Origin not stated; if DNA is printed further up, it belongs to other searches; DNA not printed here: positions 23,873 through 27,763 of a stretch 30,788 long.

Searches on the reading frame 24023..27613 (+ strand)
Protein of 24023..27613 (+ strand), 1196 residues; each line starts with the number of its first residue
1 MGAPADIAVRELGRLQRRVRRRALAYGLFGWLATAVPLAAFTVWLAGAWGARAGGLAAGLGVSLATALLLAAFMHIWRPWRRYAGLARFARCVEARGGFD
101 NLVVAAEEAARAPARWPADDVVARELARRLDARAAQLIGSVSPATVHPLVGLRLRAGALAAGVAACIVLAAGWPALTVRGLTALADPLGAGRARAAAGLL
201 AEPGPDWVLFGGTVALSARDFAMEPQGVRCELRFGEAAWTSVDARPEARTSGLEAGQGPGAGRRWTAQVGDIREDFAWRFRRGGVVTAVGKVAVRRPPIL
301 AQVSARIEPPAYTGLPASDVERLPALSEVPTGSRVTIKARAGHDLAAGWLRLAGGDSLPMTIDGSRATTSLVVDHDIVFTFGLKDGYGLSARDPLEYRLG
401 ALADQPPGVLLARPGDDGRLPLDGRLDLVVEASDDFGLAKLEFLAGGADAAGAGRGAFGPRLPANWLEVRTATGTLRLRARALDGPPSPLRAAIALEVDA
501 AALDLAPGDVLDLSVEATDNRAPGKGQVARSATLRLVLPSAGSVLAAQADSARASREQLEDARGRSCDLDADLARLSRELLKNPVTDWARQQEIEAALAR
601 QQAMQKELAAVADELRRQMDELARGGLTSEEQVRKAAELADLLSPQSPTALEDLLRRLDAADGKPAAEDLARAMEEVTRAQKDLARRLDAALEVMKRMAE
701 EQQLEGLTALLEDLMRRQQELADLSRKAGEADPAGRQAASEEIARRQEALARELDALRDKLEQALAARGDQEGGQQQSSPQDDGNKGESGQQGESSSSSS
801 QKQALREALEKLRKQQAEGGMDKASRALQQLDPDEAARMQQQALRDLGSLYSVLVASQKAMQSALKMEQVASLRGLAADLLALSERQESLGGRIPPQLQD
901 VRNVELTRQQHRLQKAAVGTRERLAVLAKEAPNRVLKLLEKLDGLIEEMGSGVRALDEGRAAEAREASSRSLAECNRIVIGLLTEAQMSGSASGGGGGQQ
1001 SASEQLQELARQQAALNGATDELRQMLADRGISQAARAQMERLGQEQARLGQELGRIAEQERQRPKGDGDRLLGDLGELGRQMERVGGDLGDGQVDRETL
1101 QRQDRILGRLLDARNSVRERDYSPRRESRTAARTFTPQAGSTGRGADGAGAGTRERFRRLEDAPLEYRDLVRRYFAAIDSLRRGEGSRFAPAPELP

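Call 21: search_protein_families(library=pfam, proteins=[window:24023-27613:+], max_evalue=0.001)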
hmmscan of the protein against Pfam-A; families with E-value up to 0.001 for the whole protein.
window:24023-27613:+ (1196 aa): 1 family
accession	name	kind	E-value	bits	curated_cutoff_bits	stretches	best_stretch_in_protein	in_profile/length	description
PF13779.11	DUF4175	-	5.7e-11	41.6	27.3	1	298-553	181-395/825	Domain of unknown function (DUF4175)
